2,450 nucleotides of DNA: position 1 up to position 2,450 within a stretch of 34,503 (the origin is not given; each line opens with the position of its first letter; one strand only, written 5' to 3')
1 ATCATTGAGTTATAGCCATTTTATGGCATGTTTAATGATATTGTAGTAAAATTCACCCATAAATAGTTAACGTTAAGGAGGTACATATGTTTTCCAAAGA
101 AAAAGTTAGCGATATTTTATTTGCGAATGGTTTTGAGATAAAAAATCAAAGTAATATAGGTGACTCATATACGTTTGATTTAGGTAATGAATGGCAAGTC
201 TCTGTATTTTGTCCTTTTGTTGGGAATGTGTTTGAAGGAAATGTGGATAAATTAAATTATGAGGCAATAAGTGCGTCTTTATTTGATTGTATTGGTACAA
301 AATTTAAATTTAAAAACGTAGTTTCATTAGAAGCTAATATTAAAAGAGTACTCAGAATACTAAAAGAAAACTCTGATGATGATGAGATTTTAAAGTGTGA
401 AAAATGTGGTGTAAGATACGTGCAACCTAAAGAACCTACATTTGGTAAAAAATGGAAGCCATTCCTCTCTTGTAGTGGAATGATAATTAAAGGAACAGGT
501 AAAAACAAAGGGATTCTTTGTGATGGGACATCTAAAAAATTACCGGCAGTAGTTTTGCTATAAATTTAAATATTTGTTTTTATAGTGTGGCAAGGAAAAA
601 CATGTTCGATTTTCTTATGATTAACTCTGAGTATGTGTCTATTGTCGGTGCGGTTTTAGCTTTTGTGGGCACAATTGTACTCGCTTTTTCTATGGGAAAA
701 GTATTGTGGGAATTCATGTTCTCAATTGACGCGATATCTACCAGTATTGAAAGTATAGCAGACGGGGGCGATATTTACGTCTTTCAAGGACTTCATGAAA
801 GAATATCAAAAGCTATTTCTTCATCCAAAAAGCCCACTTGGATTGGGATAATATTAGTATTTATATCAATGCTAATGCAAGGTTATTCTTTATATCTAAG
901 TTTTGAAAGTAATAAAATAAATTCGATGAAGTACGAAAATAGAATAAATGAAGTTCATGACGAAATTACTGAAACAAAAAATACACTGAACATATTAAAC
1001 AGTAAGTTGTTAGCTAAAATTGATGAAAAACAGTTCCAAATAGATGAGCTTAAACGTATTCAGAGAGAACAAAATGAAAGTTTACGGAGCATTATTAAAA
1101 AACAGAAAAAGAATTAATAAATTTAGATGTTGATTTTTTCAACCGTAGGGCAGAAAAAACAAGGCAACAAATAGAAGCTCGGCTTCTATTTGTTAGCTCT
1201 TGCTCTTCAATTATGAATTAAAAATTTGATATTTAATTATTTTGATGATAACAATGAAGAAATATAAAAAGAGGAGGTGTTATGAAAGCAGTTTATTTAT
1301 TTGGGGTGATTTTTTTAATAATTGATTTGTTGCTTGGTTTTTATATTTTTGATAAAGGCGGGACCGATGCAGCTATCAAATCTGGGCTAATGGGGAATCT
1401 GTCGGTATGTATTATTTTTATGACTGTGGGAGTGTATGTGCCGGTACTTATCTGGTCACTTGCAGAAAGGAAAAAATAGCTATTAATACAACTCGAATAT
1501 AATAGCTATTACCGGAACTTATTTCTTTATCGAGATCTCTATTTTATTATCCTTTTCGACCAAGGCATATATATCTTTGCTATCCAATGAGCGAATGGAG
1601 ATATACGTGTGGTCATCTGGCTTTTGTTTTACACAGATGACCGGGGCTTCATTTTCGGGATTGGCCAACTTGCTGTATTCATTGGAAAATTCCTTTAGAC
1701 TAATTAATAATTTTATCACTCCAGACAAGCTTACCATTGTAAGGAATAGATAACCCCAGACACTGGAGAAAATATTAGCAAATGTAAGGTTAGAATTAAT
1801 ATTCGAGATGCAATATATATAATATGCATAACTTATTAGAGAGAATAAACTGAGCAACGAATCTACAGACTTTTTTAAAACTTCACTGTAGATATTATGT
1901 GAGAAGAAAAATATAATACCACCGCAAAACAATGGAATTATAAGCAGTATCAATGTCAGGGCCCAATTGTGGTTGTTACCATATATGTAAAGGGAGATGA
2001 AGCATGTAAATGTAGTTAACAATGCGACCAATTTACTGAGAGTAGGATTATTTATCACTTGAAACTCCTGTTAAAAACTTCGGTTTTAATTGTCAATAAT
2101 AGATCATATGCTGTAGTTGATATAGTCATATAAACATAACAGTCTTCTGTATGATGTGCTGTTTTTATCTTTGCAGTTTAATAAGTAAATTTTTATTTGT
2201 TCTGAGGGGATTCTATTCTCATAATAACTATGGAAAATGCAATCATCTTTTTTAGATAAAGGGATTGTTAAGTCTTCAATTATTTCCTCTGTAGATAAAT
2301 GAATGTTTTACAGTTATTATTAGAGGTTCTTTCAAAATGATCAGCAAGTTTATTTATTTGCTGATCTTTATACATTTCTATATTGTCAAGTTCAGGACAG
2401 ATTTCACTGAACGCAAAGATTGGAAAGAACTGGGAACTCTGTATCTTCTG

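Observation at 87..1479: Three-gene plus-strand block: Zn-ribbon protein, TM/coiled-coil protein and small TM protein of unknown function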

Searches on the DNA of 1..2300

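Call 90: search_rna_families(source=window, start=1, end=2300, threshold=evalue, max_evalue=1)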
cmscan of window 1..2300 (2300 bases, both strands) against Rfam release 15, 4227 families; matches with E-value up to 1: 0.
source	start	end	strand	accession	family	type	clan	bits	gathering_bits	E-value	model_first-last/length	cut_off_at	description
